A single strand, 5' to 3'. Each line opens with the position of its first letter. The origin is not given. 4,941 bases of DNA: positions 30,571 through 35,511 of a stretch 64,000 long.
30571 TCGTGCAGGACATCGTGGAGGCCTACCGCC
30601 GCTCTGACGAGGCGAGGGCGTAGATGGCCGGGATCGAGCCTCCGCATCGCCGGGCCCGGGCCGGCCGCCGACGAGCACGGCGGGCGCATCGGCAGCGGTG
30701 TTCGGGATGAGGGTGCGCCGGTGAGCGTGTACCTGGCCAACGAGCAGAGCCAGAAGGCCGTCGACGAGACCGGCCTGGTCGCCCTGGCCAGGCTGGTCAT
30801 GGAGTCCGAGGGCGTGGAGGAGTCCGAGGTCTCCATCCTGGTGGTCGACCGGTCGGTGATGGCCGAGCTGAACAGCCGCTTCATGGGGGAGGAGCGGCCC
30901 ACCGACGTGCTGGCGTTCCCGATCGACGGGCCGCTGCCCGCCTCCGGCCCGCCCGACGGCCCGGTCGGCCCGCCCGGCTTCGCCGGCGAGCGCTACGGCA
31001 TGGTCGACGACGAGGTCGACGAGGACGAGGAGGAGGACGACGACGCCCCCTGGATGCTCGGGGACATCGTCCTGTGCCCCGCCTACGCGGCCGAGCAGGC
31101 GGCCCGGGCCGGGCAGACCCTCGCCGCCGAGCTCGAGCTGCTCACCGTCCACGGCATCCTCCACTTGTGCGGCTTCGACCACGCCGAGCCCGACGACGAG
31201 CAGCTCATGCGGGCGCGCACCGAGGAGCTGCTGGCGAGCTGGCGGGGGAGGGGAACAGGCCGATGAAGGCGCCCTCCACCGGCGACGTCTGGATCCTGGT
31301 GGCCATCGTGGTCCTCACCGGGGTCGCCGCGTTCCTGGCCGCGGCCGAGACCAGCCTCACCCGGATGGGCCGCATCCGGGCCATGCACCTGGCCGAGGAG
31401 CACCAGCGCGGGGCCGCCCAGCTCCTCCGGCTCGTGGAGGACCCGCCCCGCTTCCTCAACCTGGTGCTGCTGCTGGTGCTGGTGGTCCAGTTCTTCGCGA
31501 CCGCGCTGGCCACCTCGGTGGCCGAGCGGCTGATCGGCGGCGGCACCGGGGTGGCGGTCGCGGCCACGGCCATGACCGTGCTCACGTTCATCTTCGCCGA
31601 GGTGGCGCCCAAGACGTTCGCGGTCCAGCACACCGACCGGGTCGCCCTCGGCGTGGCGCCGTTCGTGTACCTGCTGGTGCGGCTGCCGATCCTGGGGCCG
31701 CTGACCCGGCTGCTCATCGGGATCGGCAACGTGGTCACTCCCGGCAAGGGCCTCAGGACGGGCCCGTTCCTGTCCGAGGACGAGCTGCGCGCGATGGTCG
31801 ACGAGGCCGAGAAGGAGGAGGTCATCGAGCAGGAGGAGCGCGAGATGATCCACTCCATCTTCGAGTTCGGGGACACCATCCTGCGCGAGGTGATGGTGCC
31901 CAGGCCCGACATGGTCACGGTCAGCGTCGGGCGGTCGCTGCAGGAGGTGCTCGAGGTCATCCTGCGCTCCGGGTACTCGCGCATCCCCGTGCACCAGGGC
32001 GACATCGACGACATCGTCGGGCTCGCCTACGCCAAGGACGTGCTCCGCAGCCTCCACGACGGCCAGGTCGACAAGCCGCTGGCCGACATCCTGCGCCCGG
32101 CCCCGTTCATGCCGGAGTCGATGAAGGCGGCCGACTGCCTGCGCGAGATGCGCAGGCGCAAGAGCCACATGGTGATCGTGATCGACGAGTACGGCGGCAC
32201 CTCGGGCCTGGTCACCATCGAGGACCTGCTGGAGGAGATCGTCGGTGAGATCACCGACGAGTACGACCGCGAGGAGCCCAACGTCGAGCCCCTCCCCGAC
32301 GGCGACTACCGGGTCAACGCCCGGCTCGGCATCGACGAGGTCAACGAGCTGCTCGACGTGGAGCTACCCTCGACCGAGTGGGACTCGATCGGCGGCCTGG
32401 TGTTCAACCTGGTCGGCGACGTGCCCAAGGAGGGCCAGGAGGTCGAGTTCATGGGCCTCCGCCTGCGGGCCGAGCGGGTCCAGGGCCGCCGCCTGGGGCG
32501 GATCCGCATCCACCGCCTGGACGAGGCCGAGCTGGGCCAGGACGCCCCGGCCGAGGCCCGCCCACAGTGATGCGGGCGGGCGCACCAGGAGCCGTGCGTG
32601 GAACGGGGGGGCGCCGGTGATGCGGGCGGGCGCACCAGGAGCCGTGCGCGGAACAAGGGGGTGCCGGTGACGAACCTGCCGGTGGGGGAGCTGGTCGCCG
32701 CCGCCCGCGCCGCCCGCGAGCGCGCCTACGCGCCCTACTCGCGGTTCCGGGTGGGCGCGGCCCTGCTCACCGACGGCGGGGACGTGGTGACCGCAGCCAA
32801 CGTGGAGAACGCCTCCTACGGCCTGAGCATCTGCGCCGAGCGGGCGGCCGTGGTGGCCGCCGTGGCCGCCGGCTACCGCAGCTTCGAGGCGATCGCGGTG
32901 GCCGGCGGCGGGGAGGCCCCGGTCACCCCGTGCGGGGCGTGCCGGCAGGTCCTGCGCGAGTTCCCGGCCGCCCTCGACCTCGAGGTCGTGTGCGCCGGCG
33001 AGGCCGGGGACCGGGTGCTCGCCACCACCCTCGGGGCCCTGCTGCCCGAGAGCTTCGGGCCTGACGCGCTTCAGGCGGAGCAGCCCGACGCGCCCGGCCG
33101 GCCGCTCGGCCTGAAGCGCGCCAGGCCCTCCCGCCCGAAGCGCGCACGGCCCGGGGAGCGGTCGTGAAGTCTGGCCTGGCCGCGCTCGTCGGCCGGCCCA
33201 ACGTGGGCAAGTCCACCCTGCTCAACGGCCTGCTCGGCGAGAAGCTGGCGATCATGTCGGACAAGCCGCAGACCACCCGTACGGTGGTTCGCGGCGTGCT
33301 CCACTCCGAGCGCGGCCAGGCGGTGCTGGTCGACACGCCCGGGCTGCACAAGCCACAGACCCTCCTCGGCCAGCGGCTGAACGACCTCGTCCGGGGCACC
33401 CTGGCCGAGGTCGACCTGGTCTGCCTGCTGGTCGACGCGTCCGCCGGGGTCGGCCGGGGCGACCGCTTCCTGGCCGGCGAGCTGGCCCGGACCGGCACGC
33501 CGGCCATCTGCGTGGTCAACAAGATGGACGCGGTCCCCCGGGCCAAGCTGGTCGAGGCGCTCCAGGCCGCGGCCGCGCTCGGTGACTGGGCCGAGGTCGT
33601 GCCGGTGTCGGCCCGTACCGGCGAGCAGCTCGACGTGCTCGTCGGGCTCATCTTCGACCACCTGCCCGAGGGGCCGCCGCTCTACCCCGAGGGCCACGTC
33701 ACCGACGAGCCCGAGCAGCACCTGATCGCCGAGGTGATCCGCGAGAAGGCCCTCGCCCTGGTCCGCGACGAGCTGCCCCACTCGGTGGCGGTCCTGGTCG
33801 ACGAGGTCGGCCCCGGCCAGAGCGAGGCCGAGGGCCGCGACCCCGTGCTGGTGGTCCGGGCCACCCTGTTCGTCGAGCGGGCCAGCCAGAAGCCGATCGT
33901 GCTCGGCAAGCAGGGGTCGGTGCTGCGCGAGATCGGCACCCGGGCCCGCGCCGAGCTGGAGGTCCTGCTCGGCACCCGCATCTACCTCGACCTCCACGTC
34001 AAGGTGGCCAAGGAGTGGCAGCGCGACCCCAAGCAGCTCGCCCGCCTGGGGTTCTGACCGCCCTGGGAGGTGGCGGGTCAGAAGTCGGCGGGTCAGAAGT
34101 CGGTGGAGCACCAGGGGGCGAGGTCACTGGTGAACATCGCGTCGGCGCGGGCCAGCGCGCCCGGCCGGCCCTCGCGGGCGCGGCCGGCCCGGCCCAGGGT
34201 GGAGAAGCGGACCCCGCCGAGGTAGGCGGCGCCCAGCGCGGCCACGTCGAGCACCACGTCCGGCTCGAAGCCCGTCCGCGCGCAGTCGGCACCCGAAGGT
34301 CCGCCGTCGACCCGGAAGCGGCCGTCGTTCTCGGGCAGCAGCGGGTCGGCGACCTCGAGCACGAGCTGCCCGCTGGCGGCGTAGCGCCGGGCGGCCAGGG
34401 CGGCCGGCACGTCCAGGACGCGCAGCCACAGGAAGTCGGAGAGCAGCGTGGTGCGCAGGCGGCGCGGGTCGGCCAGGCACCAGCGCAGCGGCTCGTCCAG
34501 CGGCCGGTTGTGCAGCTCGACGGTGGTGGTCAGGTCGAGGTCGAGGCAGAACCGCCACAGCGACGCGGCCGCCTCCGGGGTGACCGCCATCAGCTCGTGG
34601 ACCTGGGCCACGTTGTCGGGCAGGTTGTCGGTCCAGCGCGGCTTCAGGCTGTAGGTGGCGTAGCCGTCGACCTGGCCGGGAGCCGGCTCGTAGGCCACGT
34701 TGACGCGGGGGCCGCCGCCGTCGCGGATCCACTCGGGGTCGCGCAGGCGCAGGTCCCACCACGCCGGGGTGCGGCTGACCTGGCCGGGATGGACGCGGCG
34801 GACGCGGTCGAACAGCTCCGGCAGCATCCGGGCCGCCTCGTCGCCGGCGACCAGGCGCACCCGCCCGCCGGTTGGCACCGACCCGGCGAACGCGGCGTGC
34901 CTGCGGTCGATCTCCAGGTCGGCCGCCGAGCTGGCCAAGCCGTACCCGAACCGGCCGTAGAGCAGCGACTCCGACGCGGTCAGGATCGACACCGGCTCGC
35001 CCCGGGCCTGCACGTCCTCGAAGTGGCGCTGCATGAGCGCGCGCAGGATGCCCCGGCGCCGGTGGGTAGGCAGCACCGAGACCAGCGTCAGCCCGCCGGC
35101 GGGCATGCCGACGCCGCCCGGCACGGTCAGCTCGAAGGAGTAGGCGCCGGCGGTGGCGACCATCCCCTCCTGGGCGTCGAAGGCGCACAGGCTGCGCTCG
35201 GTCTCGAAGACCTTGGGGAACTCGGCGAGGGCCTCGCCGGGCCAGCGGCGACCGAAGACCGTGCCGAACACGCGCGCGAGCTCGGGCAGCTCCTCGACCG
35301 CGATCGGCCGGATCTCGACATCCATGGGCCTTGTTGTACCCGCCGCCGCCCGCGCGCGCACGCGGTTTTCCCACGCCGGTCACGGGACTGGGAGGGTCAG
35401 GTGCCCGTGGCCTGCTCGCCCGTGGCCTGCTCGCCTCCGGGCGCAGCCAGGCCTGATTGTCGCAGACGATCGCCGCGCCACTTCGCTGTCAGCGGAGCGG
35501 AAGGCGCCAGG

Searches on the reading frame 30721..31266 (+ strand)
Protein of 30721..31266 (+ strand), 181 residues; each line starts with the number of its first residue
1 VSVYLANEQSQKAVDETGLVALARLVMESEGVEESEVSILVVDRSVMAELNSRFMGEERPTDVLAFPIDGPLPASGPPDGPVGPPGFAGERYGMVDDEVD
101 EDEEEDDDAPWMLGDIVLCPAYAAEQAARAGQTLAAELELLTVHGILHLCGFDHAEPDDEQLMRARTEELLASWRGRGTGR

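Call 6: search_protein_families(library=pfam, proteins=[window:30721-31266:+])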
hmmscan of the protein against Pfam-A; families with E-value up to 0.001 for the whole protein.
window:30721-31266:+ (181 aa): 1 family
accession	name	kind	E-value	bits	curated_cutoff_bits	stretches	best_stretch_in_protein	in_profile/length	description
PF02130.23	YbeY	-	2.3e-32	112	25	1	24-172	16-127/129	Endoribonuclease YbeY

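Call 13: find_encoding_contigs(protein=window:30721-31266:+, flank=10000, max_places=10)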
Protein window:30721-31266:+ (181 aa): 1 contig read that carries it; 1 place shown.
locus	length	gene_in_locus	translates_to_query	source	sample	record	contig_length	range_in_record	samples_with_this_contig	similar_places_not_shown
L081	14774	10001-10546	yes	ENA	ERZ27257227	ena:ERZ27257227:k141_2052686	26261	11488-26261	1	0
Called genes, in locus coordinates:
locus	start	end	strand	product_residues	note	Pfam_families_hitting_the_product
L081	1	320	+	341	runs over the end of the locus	PF01628:HrcA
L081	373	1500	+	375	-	PF00226:DnaJ, PF01556:DnaJ_C, PF00684:DnaJ_CXXCXGXG, PF27439:DnaJ_C_2 (faint)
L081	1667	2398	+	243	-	PF20260:PUA_4, PF04452:Methyltrans_RNA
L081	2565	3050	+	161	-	PF13560:HTH_31, PF01381:HTH_3, PF21179:BldD-like_C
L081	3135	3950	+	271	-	PF02585:PIG-L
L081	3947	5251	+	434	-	PF00919:UPF0004, PF04055:Radical_SAM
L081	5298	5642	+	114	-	PF11969:DcpS_C, PF01230:HIT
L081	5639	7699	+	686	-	-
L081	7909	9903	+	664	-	PF02562:PhoH, PF13245:AAA_19 (faint), PF13604:AAA_30 (faint), PF14528:LAGLIDADG_3 (weak), PF02562:PhoH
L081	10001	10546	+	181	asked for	PF02130:YbeY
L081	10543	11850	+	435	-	PF01595:CNNM, PF00571:CBS (weak), PF03471:CorC_HlyC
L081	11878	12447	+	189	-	PF08211:dCMP_cyt_deam_2, PF00383:dCMP_cyt_deam_1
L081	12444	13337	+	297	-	PF00009:GTP_EFTU, PF00350:Dynamin_N (faint), PF01926:MMR_HSR1, PF02421:FeoB_N, PF03193:RsgA_GTPase (weak), PF07650:KH_2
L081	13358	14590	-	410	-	PF13527:Acetyltransf_9, PF17668:Acetyltransf_17, PF13530:SCP2_2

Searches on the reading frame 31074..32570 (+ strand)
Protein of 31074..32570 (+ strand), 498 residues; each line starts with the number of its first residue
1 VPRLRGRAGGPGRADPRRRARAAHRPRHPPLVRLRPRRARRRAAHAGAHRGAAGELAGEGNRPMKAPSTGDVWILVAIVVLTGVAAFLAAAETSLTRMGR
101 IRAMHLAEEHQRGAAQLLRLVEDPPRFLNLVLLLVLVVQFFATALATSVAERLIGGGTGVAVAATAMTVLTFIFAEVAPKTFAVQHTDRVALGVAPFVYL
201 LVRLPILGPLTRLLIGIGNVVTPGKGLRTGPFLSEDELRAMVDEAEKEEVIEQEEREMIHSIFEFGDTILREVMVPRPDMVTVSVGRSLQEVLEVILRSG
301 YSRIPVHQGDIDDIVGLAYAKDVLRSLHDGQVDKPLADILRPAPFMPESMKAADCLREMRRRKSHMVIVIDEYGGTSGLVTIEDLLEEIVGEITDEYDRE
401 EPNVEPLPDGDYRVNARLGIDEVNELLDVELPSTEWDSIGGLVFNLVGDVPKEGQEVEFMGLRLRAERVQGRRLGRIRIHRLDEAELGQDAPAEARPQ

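Call 6: search_protein_families(library=pfam, proteins=[window:31074-32570:+])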
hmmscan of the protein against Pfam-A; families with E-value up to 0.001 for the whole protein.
window:31074-32570:+ (498 aa): 3 families
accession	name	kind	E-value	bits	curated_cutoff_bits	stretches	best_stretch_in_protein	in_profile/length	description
PF01595.25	CNNM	-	2.6e-41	141.7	28.4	1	77-255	2-181/181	Cyclin M transmembrane N-terminal domain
PF03471.22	CorC_HlyC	-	3.8e-18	65.7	27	1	407-482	3-80/81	Transporter associated domain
PF00571.33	CBS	-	2.1e-16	60.4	24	2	338-390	3-56/57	CBS domain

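Call 24: find_related_loci(query=window:31263-32570:+, collection=metagenome_contigs, flank=10000)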
Query window:31263-32570:+ (435 aa) in metagenome_contigs; peptide patterns used: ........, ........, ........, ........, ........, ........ (x = any residue, [..] = any of these).
600 stretches matched a pattern (row limit reached: there are more); 489 encode a relative of the query (tblastn E <= 1e-3); the best 80 are kept; 80 distinct loci.
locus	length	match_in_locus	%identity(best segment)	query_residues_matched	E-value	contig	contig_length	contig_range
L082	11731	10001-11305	100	1-435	0e+0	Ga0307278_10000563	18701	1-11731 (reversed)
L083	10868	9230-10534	89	1-435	0e+0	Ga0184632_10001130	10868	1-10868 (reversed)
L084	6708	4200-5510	85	1-435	0e+0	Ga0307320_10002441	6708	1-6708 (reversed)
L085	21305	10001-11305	91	1-435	0e+0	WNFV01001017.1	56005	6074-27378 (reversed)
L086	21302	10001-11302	84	4-435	0e+0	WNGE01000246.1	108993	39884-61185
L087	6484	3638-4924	81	5-433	0e+0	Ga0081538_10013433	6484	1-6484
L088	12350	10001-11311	84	1-435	0e+0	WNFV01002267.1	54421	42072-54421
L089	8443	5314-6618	80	1-435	0e+0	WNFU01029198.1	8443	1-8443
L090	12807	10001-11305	80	1-435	0e+0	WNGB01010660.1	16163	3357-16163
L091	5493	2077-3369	81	5-435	0e+0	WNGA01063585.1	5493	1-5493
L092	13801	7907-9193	81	5-433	0e+0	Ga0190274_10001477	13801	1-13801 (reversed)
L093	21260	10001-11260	81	14-433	0e+0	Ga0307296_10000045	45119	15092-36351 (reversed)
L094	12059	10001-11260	81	14-433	0e+0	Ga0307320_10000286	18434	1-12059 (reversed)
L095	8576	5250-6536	84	6-435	0e+0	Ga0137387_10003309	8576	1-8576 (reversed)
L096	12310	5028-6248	83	29-435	0e+0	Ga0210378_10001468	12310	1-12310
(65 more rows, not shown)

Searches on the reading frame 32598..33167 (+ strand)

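Call 6: search_protein_families(library=pfam, proteins=[window:32598-33167:+])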
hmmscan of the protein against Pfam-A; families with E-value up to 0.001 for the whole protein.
window:32598-33167:+ (189 aa): 2 families
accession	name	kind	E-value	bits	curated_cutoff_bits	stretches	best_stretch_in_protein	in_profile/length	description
PF00383.29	dCMP_cyt_deam_1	-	8.2e-17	61.4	25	1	32-122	7-93/102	Cytidine and deoxycytidylate deaminase zinc-binding region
PF08211.18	dCMP_cyt_deam_2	-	7.7e-12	46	25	1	30-100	42-111/130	Cytidine and deoxycytidylate deaminase zinc-binding region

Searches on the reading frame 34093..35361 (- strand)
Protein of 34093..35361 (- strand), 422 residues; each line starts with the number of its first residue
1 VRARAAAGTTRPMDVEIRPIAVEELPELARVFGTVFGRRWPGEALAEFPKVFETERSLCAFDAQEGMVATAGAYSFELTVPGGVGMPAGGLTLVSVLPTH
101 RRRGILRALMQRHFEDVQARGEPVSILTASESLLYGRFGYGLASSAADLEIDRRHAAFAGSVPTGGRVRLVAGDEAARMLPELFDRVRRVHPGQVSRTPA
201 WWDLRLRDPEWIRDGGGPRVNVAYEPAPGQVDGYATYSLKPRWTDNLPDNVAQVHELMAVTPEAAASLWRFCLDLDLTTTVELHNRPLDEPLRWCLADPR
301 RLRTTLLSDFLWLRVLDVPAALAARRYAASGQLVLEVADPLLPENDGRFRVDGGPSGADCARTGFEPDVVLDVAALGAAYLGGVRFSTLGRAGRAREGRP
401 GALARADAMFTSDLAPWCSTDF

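Call 20: search_protein_families(library=pfam, proteins=[window:34093-35361:-], max_evalue=0.01)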
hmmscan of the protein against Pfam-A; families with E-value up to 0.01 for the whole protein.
window:34093-35361:- (422 aa): 5 families
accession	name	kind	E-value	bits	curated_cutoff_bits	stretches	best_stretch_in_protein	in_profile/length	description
PF13527.13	Acetyltransf_9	-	1.5e-28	99.8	25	1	16-142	1-126/127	Acetyltransferase (GNAT) domain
PF17668.7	Acetyltransf_17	-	2.6e-25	89.7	25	1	193-305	1-109/114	Acetyltransferase (GNAT) domain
PF13530.11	SCP2_2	-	4.1e-23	82.4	23.2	1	318-419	1-105/105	Sterol carrier protein domain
PF13508.13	Acetyltransf_7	-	0.0008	20.2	27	1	84-140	28-82/84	Acetyltransferase (GNAT) domain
PF00583.31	Acetyltransf_1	-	0.0066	17.2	20.7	0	39-122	15-93/116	Acetyltransferase (GNAT) family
